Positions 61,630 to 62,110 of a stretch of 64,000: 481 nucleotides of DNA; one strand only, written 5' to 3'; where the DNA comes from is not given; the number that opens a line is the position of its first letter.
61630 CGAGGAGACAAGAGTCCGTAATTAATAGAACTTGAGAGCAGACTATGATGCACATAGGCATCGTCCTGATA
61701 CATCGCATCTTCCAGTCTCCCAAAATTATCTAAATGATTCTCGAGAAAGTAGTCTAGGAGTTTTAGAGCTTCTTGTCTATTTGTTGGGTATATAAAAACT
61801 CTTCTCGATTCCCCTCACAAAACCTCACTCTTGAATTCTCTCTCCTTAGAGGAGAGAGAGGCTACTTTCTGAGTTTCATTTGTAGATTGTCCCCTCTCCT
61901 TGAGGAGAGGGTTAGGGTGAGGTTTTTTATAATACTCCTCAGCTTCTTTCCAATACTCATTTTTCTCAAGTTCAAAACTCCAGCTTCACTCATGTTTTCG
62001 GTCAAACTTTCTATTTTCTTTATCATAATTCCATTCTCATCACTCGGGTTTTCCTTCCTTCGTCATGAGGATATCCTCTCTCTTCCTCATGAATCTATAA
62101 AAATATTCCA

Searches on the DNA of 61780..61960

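Call 49: search_rna_families(source=window, start=61780, end=61960, threshold=evalue, max_evalue=10)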
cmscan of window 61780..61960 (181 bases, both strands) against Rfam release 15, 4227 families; matches with E-value up to 10: 26.
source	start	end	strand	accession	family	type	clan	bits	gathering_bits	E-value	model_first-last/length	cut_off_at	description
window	61823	61922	+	RF03616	MIR1888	Gene; miRNA;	-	26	72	0.0028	1-101/101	no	MIR1888 microRNA precursor family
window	61890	61924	+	RF01762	whalefall-1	Gene; sRNA;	-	24.7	37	0.00012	1-56/56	no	Whalefall-1 RNA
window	61821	61924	+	RF03488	mir-2366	Gene; miRNA;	-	22.8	68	0.031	1-83/83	no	mir-2366 microRNA precursor family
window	61819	61926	+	RF03940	MIR9563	Gene; miRNA;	-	21.4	90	0.055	1-127/127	no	MIR9563 microRNA precursor family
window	61821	61860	-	RF01762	whalefall-1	Gene; sRNA;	-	19.7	37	0.005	1-56/56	no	Whalefall-1 RNA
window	61835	61914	+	RF03225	mir-2763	Gene; miRNA;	-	18.6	50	0.19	1-83/83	no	mir-2763 microRNA precursor family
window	61888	61916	+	RF03520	mir-3059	Gene; miRNA;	-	18.3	88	0.23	1-59/59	no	mir-3059 microRNA precursor family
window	61821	61924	+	RF00884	MIR815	Gene; miRNA;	-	18.2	63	0.34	1-81/81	no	MIR815 microRNA precursor family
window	61833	61877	+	RF02663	GmglnB1_5p_UTR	Cis-reg;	-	17.4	54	0.54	1-85/85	no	GmglnB1 5'UTR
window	61820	61877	+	RF00087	SNORD26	Gene; snRNA; snoRNA; CD-box;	CL00050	16.7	44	0.38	1-76/76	no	Small nucleolar RNA SNORD26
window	61834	61930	+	RF00515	PyrR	Cis-reg;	-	16.3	54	4.2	1-115/115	no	PyrR binding site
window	61819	61859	+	RF03147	RAGATH-10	Gene; sRNA;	-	15.5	41.2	1.3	1-82/82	no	RAGATH-10 RNA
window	61839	61910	+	RF00655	mir-28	Gene; miRNA;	CL00086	14.3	64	4.2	1-78/78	no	mir-28 microRNA precursor family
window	61840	61909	+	RF03261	mir-1759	Gene; miRNA;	-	14.1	58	5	1-75/75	no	mir-1759 microRNA precursor family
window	61817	61901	+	RF02394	sau-63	Gene; sRNA;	-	13.9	100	2.5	1-98/98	no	Staphylococcus sRNA sau-63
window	61839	61857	+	RF01762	whalefall-1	Gene; sRNA;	-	12.1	37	1.3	4-21/56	no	Whalefall-1 RNA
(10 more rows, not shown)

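Call 50: search_rna_families(source=window, start=61800, end=61940, threshold=evalue, max_evalue=0.01, show_alignments=4)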
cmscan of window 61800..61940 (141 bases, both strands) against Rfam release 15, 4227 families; matches with E-value up to 0.01: 3.
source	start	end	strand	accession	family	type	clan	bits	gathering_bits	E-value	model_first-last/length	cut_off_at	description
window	61823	61922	+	RF03616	MIR1888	Gene; miRNA;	-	26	72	0.0022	1-101/101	no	MIR1888 microRNA precursor family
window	61890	61924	+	RF01762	whalefall-1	Gene; sRNA;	-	24.7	37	9.2e-05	1-56/56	no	Whalefall-1 RNA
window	61821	61860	-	RF01762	whalefall-1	Gene; sRNA;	-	19.7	37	0.0039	1-56/56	no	Whalefall-1 RNA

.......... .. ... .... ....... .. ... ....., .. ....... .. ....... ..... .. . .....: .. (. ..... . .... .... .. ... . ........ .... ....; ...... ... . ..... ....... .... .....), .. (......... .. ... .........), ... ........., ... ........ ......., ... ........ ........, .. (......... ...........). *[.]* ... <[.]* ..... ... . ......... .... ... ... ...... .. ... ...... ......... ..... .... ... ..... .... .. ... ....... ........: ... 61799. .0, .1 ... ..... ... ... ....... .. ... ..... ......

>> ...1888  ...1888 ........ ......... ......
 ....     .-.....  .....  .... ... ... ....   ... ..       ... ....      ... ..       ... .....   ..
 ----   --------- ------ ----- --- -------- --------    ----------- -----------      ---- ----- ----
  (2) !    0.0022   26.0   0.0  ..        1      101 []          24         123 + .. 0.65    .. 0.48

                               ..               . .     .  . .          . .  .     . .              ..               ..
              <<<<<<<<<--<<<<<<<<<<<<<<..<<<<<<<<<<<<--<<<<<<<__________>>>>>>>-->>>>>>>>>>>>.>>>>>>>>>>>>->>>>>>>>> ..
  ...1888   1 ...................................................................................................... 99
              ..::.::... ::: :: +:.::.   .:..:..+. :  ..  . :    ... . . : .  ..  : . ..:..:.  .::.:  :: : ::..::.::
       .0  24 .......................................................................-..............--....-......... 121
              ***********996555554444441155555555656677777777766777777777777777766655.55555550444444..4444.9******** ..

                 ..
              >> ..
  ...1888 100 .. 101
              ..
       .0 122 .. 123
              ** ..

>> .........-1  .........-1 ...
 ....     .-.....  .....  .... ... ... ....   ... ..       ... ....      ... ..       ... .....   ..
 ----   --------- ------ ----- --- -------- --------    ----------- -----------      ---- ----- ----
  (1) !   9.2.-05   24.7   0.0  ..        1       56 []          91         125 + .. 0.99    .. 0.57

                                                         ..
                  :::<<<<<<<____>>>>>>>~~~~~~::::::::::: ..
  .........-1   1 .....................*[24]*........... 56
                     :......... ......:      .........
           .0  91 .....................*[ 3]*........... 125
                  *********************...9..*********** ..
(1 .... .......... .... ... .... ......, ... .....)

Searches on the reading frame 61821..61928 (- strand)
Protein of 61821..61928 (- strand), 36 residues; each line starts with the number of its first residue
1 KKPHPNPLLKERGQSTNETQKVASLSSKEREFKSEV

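Call 73: search_protein_representatives(protein=window:61821-61928:-)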
Query: 36 residues. Proteins with E-value up to 0.001 (for the whole library): 0; up to 1e-10: 0; up to 1e-30: 0. The best 0 are listed.
